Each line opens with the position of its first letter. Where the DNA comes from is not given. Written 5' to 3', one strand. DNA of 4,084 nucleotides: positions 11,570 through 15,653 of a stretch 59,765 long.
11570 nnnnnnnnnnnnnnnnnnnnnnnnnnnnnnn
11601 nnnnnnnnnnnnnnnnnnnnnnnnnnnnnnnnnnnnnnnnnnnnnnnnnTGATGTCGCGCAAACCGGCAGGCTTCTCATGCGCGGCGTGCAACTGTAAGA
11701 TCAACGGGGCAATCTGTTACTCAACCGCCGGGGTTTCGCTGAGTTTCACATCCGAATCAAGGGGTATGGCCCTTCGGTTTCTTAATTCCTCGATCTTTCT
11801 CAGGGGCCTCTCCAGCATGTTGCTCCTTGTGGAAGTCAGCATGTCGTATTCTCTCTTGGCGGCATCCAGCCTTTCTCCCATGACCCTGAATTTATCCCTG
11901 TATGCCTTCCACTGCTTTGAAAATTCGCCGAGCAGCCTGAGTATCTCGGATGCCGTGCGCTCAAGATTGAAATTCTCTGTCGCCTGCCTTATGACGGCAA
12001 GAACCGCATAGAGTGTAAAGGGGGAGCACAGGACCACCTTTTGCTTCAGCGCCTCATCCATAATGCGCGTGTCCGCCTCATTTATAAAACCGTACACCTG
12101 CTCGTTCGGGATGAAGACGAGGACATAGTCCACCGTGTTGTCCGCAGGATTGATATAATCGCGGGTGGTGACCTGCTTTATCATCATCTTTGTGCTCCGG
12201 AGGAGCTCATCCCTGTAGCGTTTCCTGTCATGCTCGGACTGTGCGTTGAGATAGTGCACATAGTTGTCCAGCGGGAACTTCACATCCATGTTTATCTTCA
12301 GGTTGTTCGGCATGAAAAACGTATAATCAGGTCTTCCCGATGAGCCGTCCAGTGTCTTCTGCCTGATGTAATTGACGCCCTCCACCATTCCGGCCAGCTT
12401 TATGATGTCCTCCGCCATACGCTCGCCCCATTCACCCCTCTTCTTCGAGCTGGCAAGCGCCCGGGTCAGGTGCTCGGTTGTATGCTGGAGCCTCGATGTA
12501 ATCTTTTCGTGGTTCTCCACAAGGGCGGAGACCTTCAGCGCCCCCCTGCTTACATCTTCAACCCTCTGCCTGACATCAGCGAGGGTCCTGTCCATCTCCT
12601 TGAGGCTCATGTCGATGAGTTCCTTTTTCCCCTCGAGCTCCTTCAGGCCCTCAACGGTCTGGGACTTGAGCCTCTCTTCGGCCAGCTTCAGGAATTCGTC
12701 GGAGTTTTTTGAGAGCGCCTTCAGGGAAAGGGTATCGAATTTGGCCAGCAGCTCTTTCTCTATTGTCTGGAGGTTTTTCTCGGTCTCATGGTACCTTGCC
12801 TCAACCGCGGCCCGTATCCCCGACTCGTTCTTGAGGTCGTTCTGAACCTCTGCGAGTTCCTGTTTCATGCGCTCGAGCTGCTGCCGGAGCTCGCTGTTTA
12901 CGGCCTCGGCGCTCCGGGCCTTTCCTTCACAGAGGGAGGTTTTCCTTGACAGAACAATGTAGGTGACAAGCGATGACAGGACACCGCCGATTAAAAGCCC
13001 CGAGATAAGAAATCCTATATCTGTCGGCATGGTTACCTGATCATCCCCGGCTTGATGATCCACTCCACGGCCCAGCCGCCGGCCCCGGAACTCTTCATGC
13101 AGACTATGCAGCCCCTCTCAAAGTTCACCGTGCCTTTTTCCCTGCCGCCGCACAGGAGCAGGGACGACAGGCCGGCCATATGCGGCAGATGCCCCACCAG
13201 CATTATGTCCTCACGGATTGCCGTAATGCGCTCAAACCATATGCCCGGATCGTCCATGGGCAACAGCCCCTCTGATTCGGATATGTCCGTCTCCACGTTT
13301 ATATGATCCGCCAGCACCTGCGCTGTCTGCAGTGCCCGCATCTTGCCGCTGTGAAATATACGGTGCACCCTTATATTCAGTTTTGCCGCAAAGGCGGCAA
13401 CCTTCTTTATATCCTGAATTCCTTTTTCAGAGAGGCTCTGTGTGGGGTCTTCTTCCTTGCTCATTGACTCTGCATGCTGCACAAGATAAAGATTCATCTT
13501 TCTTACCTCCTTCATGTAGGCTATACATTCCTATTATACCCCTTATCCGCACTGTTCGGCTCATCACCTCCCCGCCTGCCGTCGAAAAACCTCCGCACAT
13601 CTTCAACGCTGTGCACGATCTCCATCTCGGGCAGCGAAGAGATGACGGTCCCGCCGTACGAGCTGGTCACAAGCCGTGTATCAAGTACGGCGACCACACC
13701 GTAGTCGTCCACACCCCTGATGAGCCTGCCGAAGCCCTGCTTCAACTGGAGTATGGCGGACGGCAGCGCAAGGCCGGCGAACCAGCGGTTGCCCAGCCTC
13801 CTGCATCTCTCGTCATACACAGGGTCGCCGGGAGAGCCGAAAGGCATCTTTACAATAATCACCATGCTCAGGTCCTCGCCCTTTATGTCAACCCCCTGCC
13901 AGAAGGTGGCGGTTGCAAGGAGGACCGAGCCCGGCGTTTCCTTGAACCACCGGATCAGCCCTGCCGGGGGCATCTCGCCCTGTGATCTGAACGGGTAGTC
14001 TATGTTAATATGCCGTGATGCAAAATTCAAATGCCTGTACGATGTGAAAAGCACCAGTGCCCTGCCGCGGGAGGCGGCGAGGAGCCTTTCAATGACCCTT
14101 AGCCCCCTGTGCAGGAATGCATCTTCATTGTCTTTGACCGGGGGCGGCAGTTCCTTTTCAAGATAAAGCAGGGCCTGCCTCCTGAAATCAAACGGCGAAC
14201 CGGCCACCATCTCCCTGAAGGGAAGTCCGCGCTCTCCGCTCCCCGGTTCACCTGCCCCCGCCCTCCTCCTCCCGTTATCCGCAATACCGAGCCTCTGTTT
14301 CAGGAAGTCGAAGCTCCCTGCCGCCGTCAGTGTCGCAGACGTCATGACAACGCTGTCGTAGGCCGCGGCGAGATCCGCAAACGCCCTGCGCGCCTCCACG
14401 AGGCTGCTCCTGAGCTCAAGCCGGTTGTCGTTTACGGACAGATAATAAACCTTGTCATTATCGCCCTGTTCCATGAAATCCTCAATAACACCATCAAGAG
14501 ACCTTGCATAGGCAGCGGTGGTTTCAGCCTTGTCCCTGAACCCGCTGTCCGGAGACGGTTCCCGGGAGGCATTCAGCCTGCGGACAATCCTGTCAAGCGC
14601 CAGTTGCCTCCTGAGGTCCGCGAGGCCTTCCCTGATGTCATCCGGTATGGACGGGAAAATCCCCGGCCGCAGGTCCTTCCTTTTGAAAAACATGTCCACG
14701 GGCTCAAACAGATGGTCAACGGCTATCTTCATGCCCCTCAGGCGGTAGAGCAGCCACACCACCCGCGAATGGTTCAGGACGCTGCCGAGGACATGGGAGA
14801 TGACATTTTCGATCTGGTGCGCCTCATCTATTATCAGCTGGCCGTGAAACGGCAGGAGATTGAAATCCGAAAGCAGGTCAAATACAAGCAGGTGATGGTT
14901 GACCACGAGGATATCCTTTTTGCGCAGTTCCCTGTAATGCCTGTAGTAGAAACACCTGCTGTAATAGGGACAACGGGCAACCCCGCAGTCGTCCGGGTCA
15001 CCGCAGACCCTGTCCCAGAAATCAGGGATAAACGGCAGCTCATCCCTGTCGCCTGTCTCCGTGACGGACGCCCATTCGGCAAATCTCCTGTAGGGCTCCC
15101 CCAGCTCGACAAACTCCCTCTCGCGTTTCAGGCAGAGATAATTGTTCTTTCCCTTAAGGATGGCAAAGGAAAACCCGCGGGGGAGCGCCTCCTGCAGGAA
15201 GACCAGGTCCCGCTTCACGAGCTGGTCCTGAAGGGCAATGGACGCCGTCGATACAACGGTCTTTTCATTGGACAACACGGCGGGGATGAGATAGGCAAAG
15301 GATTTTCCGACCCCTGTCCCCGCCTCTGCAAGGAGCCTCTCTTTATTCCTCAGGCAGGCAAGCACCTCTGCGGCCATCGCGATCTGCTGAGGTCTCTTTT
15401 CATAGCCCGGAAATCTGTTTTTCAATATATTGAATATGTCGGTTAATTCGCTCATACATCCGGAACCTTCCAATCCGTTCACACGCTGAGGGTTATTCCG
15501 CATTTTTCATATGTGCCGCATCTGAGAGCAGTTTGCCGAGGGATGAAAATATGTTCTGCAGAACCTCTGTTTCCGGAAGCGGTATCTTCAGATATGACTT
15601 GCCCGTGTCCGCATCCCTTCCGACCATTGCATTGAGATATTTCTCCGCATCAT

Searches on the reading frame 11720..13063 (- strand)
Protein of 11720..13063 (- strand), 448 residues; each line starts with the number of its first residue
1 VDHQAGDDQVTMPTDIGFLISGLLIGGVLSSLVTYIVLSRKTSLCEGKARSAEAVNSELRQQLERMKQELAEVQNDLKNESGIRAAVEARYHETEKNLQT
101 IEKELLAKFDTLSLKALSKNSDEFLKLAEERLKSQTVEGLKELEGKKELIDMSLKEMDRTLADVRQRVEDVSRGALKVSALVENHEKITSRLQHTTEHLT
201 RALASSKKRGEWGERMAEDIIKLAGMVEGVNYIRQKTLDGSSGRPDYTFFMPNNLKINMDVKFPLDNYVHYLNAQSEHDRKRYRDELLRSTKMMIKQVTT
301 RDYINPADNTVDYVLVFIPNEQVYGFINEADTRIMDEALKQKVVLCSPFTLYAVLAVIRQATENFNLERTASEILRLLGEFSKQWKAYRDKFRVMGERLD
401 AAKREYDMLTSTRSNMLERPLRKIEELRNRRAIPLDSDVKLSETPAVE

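Call 63: search_protein_families(library=pfam, proteins=[window:11720-13063:-], max_evalue=0.0001)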
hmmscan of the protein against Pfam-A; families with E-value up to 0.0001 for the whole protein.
window:11720-13063:- (448 aa): 1 family
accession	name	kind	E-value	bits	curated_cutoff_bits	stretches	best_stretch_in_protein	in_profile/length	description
PF02646.22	RmuC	-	4.2e-63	213.6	26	1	151-429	4-286/291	RmuC family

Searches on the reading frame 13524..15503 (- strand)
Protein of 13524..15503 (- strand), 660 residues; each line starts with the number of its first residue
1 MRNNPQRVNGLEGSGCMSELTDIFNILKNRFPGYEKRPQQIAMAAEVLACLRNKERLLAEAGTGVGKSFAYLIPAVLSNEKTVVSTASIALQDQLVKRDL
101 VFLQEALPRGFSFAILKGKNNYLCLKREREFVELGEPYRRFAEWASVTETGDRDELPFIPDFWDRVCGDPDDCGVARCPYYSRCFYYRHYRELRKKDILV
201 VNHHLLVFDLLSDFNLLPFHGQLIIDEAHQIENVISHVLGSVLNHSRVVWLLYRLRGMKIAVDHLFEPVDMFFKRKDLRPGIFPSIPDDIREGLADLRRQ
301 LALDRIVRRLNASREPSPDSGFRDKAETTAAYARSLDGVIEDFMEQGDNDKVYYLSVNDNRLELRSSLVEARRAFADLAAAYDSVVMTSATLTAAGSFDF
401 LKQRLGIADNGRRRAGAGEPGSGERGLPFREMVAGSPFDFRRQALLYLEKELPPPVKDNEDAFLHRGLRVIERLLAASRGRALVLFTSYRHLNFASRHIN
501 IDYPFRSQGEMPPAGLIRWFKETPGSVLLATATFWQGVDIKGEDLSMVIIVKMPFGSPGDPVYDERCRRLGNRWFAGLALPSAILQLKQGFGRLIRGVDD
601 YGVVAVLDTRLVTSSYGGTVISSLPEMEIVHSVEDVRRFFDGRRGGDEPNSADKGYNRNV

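Call 41: search_protein_families(library=ncbifam, proteins=[window:13524-15503:-], max_evalue=0.00001)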
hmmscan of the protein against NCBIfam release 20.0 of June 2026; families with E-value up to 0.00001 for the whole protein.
window:13524-15503:- (660 aa): 7 families
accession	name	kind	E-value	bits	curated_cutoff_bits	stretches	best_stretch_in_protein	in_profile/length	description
NF053712.1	repair_DEAH_YoaA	equivalog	1.1e-140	470.3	680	1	26-640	9-629/630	DNA repair helicase YoaA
NF005981.0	PRK08074.1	equivalog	2.3e-112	376.7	789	2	340-632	626-916/931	ATP-dependent DNA helicase DinG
TIGR01407.1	dinG_rel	hypoth_equivalog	1.2e-83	281.9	547.7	2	33-251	243-472/889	putative DnaQ family exonuclease/DinG family helicase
NF008729.0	PRK11747.1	equivalog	1.7e-83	281.3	598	3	380-630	460-700/703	ATP-dependent DNA helicase DinG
NF005569.0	PRK07246.1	equivalog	4.4e-36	124.5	794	2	443-631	612-804/820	bifunctional DnaQ family exonuclease/ATP-dependent helicase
TIGR03117.2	cas_csf4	equivalog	3.6e-25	88.3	400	2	469-615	623-783/800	type IV CRISPR-associated DEAD/DEAH-box helicase Csf4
TIGR00604.1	rad3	subfamily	1.6e-07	30.4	246.95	0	536-614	597-679/706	DNA repair helicase (rad3)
